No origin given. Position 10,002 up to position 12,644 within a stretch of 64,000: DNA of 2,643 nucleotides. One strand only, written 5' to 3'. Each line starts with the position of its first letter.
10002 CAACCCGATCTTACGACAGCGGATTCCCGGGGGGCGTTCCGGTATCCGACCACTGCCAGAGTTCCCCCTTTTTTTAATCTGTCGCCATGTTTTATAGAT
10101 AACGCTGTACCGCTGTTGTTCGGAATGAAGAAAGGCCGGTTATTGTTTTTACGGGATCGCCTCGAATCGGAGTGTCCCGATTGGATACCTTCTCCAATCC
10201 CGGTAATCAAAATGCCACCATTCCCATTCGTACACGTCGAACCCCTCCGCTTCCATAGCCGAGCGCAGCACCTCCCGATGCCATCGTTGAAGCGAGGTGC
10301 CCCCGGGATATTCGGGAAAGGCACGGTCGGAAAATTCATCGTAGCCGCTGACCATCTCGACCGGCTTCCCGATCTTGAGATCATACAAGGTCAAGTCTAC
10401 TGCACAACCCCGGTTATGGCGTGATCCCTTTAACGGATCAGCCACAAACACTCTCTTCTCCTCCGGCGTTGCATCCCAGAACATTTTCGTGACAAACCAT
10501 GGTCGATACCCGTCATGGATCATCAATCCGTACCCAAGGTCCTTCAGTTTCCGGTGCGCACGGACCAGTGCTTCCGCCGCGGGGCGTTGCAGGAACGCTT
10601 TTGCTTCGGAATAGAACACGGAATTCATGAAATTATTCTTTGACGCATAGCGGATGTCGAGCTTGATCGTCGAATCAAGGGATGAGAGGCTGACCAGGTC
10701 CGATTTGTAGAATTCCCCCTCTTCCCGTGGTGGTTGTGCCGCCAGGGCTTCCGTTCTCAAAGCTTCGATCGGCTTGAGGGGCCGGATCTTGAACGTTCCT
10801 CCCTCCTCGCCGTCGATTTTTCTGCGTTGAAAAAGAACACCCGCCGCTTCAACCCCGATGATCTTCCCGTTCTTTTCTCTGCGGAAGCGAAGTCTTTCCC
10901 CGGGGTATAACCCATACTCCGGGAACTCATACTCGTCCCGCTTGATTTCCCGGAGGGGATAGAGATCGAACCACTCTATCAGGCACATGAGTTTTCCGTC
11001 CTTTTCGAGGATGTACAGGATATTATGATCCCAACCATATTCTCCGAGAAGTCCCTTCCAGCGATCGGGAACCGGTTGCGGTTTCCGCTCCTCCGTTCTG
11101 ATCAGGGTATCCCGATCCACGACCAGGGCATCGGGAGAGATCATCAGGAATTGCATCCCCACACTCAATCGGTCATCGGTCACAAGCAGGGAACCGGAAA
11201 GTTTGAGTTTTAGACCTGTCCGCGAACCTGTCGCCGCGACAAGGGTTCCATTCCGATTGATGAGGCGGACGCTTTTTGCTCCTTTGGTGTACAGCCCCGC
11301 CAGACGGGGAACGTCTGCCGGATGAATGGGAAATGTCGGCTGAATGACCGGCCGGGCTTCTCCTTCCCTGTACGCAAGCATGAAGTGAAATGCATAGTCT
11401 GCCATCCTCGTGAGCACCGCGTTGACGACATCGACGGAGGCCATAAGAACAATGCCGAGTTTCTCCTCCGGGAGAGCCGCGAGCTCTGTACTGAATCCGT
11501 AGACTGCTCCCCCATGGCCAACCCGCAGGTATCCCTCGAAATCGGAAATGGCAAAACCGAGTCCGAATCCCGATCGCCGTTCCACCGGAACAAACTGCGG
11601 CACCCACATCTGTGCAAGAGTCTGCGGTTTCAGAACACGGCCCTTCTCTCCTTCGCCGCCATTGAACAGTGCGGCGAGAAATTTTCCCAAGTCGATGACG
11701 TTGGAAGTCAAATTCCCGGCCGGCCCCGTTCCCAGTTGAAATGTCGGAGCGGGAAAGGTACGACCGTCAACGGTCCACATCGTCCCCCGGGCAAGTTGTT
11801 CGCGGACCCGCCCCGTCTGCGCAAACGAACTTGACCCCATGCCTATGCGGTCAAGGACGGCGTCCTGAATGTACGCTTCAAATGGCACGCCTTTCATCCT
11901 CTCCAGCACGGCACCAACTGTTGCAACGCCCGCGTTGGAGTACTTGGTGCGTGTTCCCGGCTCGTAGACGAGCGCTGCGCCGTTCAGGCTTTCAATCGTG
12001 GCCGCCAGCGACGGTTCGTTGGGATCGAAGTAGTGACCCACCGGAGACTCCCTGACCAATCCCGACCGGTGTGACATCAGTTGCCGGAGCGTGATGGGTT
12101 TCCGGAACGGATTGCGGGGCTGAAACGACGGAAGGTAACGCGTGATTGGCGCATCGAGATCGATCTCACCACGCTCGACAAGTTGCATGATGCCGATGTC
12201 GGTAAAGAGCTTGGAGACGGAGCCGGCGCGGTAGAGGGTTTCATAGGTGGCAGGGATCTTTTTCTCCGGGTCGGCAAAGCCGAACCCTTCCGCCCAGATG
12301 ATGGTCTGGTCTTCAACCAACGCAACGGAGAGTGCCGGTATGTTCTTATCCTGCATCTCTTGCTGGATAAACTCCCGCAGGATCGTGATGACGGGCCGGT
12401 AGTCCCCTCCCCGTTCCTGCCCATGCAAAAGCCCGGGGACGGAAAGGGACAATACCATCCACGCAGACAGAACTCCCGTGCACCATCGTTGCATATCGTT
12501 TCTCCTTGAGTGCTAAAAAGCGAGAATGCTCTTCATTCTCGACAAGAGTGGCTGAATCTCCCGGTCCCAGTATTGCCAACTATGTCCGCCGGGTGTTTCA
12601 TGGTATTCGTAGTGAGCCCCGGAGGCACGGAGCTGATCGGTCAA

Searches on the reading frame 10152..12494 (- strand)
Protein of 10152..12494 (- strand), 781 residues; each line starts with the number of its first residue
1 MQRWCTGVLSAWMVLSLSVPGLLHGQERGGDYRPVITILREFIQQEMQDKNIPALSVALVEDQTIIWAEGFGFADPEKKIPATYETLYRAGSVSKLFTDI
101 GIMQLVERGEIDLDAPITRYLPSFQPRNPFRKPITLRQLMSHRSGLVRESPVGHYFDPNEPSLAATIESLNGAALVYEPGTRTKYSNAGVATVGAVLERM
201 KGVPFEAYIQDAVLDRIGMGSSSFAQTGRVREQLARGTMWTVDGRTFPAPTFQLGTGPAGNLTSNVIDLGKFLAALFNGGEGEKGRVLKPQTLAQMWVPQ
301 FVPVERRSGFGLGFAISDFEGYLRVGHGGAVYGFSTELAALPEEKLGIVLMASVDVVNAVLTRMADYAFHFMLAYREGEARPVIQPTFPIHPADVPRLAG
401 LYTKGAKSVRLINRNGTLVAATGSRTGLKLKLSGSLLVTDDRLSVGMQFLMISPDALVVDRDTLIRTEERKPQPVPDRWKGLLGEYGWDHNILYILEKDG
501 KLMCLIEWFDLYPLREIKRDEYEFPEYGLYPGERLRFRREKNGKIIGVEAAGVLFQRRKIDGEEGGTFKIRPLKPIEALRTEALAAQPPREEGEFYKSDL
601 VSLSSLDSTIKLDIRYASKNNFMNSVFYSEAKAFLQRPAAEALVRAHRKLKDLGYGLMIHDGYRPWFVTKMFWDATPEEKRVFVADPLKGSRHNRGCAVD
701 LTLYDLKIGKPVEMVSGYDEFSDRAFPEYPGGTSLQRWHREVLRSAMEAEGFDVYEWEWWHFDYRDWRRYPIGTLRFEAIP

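Call 40: search_protein_families(library=pfam, proteins=[window:10152-12494:-], max_evalue=0.00001)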
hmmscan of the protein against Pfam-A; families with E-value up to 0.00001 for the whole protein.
window:10152-12494:- (781 aa): 2 families
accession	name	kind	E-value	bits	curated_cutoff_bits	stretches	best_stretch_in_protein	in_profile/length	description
PF00144.29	Beta-lactamase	-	6.7e-66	223.1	27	1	39-361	1-317/329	Beta-lactamase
PF01427.22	Peptidase_M15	-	1.9e-31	109.9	27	1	599-766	4-186/199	D-ala-D-ala dipeptidase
